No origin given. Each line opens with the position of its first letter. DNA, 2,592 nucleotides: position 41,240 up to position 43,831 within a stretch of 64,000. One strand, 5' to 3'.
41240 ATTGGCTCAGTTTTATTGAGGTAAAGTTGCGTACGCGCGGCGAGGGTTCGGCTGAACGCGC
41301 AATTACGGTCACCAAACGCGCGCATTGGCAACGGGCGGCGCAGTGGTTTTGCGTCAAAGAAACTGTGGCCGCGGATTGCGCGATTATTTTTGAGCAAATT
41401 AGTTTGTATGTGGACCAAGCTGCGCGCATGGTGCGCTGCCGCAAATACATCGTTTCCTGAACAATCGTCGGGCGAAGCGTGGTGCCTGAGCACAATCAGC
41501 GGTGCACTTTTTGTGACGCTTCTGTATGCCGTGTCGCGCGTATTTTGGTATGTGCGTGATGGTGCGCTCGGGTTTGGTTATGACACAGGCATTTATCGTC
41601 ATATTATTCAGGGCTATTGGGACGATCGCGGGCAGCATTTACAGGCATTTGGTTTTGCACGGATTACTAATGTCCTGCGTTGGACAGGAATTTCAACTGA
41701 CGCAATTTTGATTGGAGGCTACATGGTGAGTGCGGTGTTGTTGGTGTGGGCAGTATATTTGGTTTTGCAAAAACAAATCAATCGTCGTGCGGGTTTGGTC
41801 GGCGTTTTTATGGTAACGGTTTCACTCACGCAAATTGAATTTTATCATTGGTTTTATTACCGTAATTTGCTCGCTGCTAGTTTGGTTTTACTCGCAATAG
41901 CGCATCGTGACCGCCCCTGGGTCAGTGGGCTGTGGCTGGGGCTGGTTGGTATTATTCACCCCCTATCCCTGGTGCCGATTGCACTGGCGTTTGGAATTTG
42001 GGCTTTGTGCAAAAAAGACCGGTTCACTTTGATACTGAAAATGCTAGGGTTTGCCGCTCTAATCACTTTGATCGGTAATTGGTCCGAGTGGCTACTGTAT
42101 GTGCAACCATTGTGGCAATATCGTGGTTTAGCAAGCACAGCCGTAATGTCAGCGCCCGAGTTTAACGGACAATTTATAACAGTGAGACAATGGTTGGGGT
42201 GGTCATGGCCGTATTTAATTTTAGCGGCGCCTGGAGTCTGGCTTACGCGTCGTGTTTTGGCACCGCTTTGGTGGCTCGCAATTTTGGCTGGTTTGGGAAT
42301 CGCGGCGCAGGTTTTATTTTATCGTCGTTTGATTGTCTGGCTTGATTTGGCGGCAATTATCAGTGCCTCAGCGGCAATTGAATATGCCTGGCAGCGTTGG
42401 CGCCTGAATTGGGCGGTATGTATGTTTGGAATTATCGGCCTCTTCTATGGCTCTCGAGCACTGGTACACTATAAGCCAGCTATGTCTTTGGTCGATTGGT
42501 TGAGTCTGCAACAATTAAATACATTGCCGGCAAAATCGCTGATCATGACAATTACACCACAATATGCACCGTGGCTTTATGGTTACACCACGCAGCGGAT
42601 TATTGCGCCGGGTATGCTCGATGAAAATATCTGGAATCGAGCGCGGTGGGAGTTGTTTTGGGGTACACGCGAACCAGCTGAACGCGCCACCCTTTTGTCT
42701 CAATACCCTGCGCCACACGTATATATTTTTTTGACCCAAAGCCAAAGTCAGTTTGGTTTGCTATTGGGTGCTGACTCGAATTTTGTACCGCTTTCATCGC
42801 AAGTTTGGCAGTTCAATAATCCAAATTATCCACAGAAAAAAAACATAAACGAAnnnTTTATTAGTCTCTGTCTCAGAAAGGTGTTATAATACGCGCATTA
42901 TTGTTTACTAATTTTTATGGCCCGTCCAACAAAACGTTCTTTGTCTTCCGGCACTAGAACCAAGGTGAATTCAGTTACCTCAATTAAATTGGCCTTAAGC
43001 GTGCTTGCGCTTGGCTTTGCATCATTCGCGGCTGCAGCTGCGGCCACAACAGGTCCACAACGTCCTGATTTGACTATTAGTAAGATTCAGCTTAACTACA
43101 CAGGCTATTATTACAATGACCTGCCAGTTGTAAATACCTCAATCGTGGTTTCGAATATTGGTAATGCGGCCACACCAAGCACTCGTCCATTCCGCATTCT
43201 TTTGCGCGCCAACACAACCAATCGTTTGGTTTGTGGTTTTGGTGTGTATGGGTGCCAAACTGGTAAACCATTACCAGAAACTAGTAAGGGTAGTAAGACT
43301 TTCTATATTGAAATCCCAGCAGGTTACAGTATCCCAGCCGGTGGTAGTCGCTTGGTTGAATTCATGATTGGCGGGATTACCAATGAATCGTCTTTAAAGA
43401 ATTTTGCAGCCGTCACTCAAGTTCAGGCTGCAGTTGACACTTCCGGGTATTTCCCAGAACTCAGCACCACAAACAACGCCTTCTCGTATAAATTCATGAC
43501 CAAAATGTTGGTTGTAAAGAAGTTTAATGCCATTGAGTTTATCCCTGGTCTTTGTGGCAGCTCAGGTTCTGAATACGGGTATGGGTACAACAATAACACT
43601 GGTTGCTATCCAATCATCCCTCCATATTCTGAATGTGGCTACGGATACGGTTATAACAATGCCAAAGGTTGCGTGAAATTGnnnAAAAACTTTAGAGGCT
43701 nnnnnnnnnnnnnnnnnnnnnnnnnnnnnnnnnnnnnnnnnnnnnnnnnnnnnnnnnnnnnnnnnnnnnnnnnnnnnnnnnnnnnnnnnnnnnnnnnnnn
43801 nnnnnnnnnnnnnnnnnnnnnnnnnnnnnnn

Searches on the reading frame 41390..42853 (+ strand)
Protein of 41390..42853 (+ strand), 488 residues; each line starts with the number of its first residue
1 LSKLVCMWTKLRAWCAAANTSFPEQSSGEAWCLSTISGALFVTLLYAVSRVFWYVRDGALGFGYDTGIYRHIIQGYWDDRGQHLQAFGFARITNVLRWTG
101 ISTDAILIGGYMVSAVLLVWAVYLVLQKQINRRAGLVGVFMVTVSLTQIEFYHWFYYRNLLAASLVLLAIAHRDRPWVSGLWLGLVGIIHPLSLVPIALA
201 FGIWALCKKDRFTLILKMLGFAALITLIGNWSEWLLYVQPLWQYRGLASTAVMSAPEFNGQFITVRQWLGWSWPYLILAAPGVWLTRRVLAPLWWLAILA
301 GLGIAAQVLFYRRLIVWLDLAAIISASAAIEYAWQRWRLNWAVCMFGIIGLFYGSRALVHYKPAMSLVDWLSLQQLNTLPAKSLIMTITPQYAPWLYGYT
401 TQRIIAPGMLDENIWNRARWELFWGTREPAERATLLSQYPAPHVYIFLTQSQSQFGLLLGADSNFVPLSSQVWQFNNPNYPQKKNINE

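Call 3: search_protein_families(library=pfam, proteins=[window:41390-42853:+], max_evalue=0.01)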
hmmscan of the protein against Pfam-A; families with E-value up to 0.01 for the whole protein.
window:41390-42853:+ (488 aa): 0 families

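Call 4: search_protein_families(library=ncbifam, proteins=[window:41390-42853:+], max_evalue=0.01)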
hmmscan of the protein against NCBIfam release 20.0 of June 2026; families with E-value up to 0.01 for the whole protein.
window:41390-42853:+ (488 aa): 0 families

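Call 50: search_solved_structures(query=A2, max_evalue=10)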
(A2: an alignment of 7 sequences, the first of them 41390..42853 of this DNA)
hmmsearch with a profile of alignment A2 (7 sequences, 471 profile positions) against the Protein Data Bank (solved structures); distinct sequences matched with E-value up to 10: 0.

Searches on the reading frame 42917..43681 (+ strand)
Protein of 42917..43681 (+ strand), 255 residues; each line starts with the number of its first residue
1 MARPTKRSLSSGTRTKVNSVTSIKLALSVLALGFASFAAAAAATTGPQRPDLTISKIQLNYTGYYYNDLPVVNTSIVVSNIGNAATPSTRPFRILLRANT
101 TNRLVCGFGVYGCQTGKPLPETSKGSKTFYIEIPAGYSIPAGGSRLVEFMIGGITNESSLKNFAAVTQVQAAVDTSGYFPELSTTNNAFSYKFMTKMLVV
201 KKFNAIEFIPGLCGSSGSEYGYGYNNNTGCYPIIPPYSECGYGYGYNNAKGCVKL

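Call 3: search_protein_families(library=pfam, proteins=[window:42917-43681:+], max_evalue=0.01)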
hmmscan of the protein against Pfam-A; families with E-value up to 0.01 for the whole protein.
window:42917-43681:+ (255 aa): 1 family
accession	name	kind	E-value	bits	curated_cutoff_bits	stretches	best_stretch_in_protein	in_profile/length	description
PF07705.17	CARDB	-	0.0077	16.9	22.7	0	49-90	1-39/101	CARDB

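Call 4: search_protein_families(library=ncbifam, proteins=[window:42917-43681:+], max_evalue=0.01)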
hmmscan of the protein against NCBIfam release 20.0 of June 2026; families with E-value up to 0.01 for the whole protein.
window:42917-43681:+ (255 aa): 0 families

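Call 51: search_protein_families(library=ncbifam, max_evalue=1, proteins=[window:42917-43681:+])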
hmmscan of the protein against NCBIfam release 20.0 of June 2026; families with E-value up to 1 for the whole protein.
window:42917-43681:+ (255 aa): 0 families
